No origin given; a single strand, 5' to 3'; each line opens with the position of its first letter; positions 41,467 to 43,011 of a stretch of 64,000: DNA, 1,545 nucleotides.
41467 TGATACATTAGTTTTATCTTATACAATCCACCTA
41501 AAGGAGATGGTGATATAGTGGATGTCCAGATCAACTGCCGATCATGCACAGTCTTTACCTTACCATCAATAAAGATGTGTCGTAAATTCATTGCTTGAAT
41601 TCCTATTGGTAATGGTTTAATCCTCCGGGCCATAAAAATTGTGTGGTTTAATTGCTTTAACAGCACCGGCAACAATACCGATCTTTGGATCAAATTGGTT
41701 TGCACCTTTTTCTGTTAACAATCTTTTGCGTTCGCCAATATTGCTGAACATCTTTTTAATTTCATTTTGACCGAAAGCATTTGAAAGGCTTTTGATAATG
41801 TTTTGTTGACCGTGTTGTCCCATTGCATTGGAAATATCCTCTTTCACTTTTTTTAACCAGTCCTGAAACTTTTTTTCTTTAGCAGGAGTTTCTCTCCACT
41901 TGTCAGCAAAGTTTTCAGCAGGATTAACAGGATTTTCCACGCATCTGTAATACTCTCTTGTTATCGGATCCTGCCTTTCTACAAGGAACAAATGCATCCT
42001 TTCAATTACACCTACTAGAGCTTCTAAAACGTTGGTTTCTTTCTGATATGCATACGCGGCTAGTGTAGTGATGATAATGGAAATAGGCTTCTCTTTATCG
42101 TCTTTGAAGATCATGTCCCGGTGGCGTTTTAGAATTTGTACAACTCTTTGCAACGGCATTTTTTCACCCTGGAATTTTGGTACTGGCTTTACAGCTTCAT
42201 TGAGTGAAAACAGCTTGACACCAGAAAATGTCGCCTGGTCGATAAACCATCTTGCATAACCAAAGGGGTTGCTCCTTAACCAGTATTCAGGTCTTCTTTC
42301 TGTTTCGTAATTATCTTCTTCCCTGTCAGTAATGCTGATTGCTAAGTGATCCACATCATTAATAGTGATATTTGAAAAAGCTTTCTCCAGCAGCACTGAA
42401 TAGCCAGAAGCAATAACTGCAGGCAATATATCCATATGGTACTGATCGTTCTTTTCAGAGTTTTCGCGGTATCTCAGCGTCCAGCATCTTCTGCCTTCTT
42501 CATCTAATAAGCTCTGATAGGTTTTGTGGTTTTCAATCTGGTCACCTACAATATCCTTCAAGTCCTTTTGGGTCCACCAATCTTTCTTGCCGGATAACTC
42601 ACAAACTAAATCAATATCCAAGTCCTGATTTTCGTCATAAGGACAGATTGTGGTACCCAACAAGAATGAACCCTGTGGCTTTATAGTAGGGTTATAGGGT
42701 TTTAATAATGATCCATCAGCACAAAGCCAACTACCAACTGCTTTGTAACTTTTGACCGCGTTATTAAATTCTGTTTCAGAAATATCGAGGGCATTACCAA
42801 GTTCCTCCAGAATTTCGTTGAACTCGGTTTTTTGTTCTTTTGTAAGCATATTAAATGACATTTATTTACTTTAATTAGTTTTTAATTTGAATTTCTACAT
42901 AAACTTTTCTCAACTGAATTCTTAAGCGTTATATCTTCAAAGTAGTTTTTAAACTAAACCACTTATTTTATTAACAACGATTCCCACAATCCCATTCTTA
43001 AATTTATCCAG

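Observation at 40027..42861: Cyclase / stand-alone E2-like / patatin operon: an E2-only CBASS-like system in a Bacteroidota defence island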

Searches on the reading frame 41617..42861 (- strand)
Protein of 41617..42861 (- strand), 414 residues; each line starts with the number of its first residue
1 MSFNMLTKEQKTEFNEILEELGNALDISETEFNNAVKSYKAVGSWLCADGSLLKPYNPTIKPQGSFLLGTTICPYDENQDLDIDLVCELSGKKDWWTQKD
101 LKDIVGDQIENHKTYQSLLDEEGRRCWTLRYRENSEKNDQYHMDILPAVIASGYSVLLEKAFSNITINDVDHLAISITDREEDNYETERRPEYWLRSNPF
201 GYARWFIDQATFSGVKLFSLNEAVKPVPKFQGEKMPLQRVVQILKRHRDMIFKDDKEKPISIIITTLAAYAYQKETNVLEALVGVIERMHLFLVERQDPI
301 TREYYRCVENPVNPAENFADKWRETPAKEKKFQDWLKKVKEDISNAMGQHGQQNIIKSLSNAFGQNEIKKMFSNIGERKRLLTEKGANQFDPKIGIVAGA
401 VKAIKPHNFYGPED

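Call 3: search_protein_families(library=pfam, proteins=[window:41617-42861:-], max_evalue=0.1)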
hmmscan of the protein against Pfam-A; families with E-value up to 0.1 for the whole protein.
window:41617-42861:- (414 aa): 6 families
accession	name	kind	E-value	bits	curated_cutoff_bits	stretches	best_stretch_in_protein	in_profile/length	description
PF21654.3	DncV-like_NTFase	-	2e-07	32.3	24.9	1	58-145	1-87/90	Cyclic GMP-AMP synthase DncV-like, nucleotidyltransferase domain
PF18144.7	SMODS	-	2.3e-06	28.4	26.5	1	16-150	5-132/164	Second Messenger Oligonucleotide or Dinucleotide Synthetase domain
PF24333.1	DUF7501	-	0.027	15.1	27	1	307-345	16-54/58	Family of unknown function (DUF7501)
PF21713.2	DncV_C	-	0.061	13.7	28.4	0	237-365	4-124/135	Cyclic GMP-AMP synthase, C-terminal domain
PF09548.15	Spore_III_AB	-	0.066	13.7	32.5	0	266-370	17-124/170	Stage III sporulation protein AB (spore_III_AB)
PF21584.2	2L_N_poxvirus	-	0.098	12.9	27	0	320-376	52-106/173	Poxvirus, 2L, N-terminal domain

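Call 4: search_protein_families(library=padloc, proteins=[window:41617-42861:-], max_evalue=0.1)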
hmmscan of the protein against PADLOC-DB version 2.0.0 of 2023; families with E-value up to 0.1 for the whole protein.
window:41617-42861:- (414 aa): 22 families
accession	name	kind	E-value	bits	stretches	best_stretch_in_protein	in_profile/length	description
PDLC00780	Cyclase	-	1.4e-124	414.1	1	8-411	3-386/388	oligonucleotide-cyclase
PDLC00770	Cyclase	-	1.7e-115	384.8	1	10-378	4-362/509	oligonucleotide-cyclase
PDLC00816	Cyclase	-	2.7e-64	215.9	1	5-375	5-356/542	oligonucleotide-cyclase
PDLC00815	Cyclase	-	2.1e-63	212.8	2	187-376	152-346/393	oligonucleotide-cyclase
PDLC00800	Cyclase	-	1.3e-33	115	2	187-404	165-397/420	oligonucleotide-cyclase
PDLC00811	Cyclase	-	2.4e-29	100.6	1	8-369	45-399/427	oligonucleotide-cyclase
PDLC00817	Cyclase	-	8e-29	99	2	192-411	178-418/419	oligonucleotide-cyclase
PDLC00787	Cyclase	-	2e-23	81.3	2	11-157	4-141/333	oligonucleotide-cyclase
PDLC00797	Cyclase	-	2.6e-23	80.7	1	10-377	9-375/417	oligonucleotide-cyclase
PDLC00793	Cyclase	-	4.1e-22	77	2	11-214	4-167/462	oligonucleotide-cyclase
PDLC00798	Cyclase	-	3.7e-20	70.6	2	235-411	167-337/344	oligonucleotide-cyclase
PDLC00774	Cyclase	-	1.7e-19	68.2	2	174-366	127-284/316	oligonucleotide-cyclase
PDLC00795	Cyclase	-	2.5e-19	67.6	2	232-366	175-315/340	oligonucleotide-cyclase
PDLC00813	Cyclase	-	2.1e-17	61.5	2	242-399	234-388/417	oligonucleotide-cyclase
PDLC00768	Cyclase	-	1.7e-12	44.9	1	56-365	61-343/380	oligonucleotide-cyclase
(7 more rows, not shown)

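Call 6: search_protein_families(library=ncbifam, proteins=[window:41617-42861:-], max_evalue=0.01)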
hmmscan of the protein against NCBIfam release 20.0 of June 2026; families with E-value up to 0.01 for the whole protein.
window:41617-42861:- (414 aa): 1 family
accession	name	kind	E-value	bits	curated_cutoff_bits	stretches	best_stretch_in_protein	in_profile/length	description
NF041078.1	cGAS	equivalog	4e-25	88.7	150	1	6-365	23-336/339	CBASS cGAMP synthase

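Call 14: search_solved_structures(query=window:41617-42861:-, max_evalue=0.01, show_alignments=2)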
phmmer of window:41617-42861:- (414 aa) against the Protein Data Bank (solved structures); distinct sequences matched with E-value up to 0.01: 3.
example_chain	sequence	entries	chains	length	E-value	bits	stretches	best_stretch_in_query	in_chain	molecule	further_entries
9woo_A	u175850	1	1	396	4.5e-53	183.6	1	13-363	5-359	Cyclic GMP-AMP synthase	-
8hsb_A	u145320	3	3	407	3.2e-36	128.1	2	193-398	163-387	CdnG | SmCdnG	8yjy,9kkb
7ljn_A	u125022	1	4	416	4.7e-08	35.3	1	240-371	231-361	CD-NTase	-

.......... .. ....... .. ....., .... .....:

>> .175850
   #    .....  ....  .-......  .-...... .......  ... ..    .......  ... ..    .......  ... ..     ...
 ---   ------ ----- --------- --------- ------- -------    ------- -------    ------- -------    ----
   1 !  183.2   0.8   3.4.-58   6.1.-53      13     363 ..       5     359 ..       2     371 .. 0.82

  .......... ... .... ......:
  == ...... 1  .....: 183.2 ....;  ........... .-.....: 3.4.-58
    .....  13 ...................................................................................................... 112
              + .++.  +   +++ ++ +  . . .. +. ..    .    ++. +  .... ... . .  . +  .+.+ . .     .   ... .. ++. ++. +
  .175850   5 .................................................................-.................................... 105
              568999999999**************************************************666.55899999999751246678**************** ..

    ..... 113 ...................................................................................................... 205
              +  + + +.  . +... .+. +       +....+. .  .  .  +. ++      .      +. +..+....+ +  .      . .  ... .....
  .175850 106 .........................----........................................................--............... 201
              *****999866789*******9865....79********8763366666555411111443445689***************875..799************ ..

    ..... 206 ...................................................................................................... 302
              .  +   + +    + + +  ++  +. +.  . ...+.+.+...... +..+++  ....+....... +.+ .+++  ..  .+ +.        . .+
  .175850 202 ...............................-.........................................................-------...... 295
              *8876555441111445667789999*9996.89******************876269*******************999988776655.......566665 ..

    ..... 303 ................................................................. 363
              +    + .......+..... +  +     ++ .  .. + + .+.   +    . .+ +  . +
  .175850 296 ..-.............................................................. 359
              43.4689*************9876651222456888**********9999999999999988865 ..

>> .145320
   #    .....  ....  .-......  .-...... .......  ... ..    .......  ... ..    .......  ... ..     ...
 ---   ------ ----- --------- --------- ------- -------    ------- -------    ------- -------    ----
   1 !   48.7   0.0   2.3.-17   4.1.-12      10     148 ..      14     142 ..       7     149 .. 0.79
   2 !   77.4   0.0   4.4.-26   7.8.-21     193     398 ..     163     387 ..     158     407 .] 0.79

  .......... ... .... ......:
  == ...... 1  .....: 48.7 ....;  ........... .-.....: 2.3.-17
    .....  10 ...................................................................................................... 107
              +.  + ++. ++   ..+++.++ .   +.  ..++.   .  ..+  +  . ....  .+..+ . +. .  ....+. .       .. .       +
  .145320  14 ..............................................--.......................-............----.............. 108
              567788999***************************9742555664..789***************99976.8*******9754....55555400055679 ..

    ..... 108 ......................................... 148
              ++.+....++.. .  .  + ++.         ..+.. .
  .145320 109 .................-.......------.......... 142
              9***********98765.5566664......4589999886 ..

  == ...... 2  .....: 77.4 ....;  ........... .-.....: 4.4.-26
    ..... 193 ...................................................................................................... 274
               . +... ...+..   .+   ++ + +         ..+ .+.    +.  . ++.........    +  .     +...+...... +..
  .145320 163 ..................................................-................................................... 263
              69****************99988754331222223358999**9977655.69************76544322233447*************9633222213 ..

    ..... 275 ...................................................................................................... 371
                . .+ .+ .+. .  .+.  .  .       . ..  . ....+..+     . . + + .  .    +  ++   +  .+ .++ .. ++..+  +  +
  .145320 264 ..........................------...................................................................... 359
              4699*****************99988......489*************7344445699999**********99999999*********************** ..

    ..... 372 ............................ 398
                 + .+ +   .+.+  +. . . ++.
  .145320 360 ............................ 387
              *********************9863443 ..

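Call 19: find_homologous_proteins(query=window:41617-42861:-, max_evalue=1e-10)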
Query window:41617-42861:- (414 aa): 4086 proteins with E <= 1e-10 among 8000 candidates; the best 120 are listed.
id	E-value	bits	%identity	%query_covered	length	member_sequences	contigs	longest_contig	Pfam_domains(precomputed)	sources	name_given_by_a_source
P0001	2.7e-239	812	86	99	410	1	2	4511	PF21654.4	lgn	-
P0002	9.2e-238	807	84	99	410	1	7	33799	PF21654.4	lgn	-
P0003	2.3e-231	786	83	99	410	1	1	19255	PF21654.4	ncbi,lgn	-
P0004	7.6e-229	777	83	99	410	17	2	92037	PF21654.4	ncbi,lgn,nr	ncbi:MAG: nucleotidyltransferase [Sediminibacterium sp.]|nr:nucleotidyltransferase [Sediminibacteriu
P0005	6.6e-227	771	81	99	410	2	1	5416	PF21654.4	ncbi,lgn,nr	ncbi:MAG: nucleotidyltransferase [Bacteroidia bacterium]|nr:nucleotidyltransferase [Bacteroidia bact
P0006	1.3e-225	767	79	99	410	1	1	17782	PF21654.4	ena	-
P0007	3.6e-225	765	81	99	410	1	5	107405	PF21654.4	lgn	-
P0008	5.2e-222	755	79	99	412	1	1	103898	PF21654.4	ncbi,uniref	ncbi:nucleotidyltransferase [Pontibacter chitinilyticus]|uniref:nucleotidyltransferase n=1 Tax=Ponti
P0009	8.6e-222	754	80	99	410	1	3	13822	PF21654.4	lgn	-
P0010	4.2e-216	735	78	99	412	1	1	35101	PF21654.4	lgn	-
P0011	4.4e-213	726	76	99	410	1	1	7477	PF21654.4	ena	-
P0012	1.6e-206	704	75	99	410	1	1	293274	PF21654.4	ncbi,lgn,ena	-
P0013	8.1e-204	695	73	99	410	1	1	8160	PF21654.4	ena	-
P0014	1.2e-188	645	68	99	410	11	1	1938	PF18144.8,PF21654.4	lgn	-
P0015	2.6e-187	641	68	99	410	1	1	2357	PF18144.8,PF21654.4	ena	-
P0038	1.3e-173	596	63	99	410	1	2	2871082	PF18144.8,PF21654.4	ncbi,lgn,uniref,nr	ncbi:nucleotidyltransferase domain-containing protein [Flavobacterium haoranii]|uniref:Cyclic GMP-AM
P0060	1.4e-162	559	62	99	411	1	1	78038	PF18144.8,PF21654.4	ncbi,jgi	ncbi:MAG: hypothetical protein RL660_1121 [Bacteroidota bacterium]|jgi:hypothetical protein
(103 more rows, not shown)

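Call 22: find_encoding_contigs(protein=window:41617-42861:-, flank=10000, max_places=4)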
Protein window:41617-42861:- (414 aa): no gene with exactly this product is on record in the collection.

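Call 29: find_encoding_contigs(protein=P0004, flank=6000, max_places=2)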
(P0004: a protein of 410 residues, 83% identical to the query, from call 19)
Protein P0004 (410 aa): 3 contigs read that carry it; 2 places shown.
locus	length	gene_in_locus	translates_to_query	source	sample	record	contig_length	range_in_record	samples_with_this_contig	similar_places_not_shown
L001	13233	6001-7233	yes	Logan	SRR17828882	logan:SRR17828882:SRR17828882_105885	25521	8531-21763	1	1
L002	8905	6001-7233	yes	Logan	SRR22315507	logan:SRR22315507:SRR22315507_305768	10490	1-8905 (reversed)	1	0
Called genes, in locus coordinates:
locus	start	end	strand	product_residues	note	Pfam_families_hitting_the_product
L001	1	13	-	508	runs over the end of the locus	PF14459:Prok-E2_C, PF00899:ThiF (weak)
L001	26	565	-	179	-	-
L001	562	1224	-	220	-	PF14455:Y4jH-like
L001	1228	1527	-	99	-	PF10790:DUF2604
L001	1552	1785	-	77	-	PF09954:DUF2188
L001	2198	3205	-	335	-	PF01381:HTH_3 (faint), PF13274:SocA_Panacea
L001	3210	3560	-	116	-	-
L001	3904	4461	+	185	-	PF01420:Methylase_S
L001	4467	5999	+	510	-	PF12161:HsdM_N, PF02384:N6_Mtase, PF05175:MTS (weak), PF07669:Eco57I (weak)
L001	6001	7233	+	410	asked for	PF21654:DncV-like_NTFase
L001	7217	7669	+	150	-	PF26395:E2-CBASS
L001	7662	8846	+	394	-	PF01420:Methylase_S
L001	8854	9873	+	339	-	PF01734:Patatin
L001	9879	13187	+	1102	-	PF04313:HSDR_N, PF04851:ResIII, PF18766:SWI2_SNF2, PF22679:T1R_D3-like, PF11867:T1RH-like_C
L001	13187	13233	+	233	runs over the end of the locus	PF01863:YgjP-like, PF08325:WLM (faint)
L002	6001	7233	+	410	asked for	PF21654:DncV-like_NTFase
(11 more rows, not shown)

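Call 30: find_encoding_contigs(protein=P0008, flank=6000, max_places=2)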
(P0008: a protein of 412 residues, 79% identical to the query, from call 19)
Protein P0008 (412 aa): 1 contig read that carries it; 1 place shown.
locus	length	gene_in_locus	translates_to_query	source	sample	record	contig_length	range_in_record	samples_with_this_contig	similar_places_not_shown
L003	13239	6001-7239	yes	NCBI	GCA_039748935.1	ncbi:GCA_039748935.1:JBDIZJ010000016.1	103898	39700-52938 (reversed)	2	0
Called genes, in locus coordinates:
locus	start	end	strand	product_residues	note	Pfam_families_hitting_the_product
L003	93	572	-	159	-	PF03061:4HBT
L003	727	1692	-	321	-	PF00515:TPR_1 (faint), PF07719:TPR_2 (faint), PF14559:TPR_19 (faint)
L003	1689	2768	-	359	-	PF00092:VWA, PF13519:VWA_2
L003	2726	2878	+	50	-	-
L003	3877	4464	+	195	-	PF01420:Methylase_S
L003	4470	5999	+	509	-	PF12161:HsdM_N, PF02384:N6_Mtase, PF05175:MTS (weak), PF07669:Eco57I (weak)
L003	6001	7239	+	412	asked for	PF21654:DncV-like_NTFase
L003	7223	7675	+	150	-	PF26395:E2-CBASS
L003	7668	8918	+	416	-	PF01420:Methylase_S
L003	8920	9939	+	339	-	PF01734:Patatin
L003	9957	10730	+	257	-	PF00990:GGDEF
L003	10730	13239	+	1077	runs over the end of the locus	PF04313:HSDR_N, PF04851:ResIII, PF18766:SWI2_SNF2, PF00270:DEAD (weak), PF22679:T1R_D3-like, PF11867:T1RH-like_C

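Call 31: find_encoding_contigs(protein=P0038, flank=6000, max_places=2)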
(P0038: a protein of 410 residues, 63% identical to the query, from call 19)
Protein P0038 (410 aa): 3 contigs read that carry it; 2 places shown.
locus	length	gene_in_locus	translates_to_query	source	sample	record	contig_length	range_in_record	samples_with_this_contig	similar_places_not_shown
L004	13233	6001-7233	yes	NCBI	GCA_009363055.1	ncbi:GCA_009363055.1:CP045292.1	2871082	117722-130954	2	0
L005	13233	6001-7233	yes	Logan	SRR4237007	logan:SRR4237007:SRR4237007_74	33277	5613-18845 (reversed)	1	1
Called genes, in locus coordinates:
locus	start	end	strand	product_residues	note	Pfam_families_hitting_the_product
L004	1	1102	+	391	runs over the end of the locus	PF05257:CHAP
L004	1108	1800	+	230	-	PF02146:SIR2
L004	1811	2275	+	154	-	-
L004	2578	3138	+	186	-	-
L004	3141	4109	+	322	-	PF12161:HsdM_N, PF01170:UPF0020 (faint), PF02384:N6_Mtase, PF05175:MTS (weak)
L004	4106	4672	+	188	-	PF02384:N6_Mtase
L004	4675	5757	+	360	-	PF13784:Fic_N, PF02661:Fic, PF21248:SoFic-like_C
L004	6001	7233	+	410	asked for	PF18144:SMODS, PF21654:DncV-like_NTFase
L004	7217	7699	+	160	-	PF26395:E2-CBASS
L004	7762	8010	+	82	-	-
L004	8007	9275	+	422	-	PF01420:Methylase_S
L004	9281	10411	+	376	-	PF18145:SAVED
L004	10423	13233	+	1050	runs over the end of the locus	PF00270:DEAD, PF00271:Helicase_C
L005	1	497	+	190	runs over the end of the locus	-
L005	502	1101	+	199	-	PF05257:CHAP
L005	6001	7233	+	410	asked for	PF18144:SMODS, PF21654:DncV-like_NTFase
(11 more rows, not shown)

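Call 38: find_related_loci(query=A2, collection=genome_contigs, flank=10000)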
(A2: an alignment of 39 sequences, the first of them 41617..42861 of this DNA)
Query A2 (414 aa) in genome_contigs; peptide patterns used: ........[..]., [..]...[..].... (x = any residue, [..] = any of these).
599 stretches matched a pattern (row limit reached: there are more); 574 encode a relative of the query (tblastn E <= 1e-3); the best 80 are kept; 80 distinct loci.
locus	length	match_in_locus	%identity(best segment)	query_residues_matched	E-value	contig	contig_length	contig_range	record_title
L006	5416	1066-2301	81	3-414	0e+0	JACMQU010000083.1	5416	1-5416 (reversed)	MAG: Bacteroidia bacterium isolate LF-bin-458 FL-bin-458-contig-k141_1165465, whole genome shotgun sequence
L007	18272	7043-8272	63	5-414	2e-173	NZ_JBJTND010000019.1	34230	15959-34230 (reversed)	MAG: Flavobacterium sp. isolate samp_4451_maxbin_201 samp_4451_513279, whole genome shotgun sequence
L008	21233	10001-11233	60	3-414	1e-172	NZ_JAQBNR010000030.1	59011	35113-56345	MAG: Ferruginibacter sp. isolate RYN_298 scaffold_1790767, whole genome shotgun sequence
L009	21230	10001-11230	58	3-411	3e-164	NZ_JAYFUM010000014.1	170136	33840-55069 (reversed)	Arcicella rigui strain KCTC 23307 Arcicellarigui_MS23307_ctg014, whole genome shotgun sequence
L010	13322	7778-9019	57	6-414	6e-152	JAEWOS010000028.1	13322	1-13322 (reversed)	MAG: Bacteroidetes bacterium isolate OH_SBlB_70 k127_98682, whole genome shotgun sequence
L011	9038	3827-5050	55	5-411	1e-146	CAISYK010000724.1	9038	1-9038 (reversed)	MAG: uncultured Bacteroidetes bacterium isolate Kiruna_bin-08168 genome assembly, contig: bin-08168:0724/1288, whole gen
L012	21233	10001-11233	61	4-414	4e-171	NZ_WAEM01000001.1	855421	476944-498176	Flavobacterium luteum strain NBRC 112527 NODE_1_length_855421_cov_61.282123, whole genome shotgun sequence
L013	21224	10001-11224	53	5-414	2e-144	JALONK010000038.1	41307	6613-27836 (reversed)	MAG: Bacteroidia bacterium isolate Prado075 scaffold_1773, whole genome shotgun sequence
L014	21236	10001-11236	52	1-414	2e-141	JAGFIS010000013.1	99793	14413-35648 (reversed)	MAG: Chitinophagaceae bacterium isolate mag.3 k127_2695095, whole genome shotgun sequence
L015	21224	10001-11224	53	4-414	6e-140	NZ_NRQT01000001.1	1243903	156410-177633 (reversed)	Chryseobacterium sp. CH25 NODE_1_length_1243903_cov_343.386_ID_1, whole genome shotgun sequence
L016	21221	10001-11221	51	3-411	1e-137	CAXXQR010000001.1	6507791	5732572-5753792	MAG: Prolixibacteraceae bacterium isolate 3ed26609-c477-498b-bae5-58c626e8666b genome assembly, contig: contig_1, whole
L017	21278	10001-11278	49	3-411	3e-137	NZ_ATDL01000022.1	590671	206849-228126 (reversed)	Sphingobacterium paucimobilis HER1398 contig22, whole genome shotgun sequence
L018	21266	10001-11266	50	5-411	1e-136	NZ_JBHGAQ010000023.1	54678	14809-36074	Chryseobacterium sp. sg2396 Scaffold23, whole genome shotgun sequence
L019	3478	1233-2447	52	5-411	7e-141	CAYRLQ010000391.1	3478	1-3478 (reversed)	MAG TPA_asm: uncultured Nitrospiraceae bacterium isolate binchicken_co100_346 genome assembly, contig: NODE_43541_length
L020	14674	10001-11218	52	6-414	3e-136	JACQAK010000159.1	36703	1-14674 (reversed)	MAG: Bacteroidetes bacterium isolate NC_groundwater_914_Pr1_S-0.2um_36_15 Montesol18-Sp2_coassembly_scaffold_496445, who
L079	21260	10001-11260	44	11-413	6e-112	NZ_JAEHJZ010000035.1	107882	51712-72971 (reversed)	Gelidibacter salicanalis strain PAMC21136 21136_contig_35, whole genome shotgun sequence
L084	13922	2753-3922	45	5-398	1e-105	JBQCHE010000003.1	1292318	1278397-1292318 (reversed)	MAG: Ginsengibacter sp. isolate bin704 k141_47031, whole genome shotgun sequence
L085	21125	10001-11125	46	5-384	5e-105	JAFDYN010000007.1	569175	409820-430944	MAG: Bacteroidetes bacterium isolate SZAS-56 BACT-TMP-3__7__length-569175, whole genome shotgun sequence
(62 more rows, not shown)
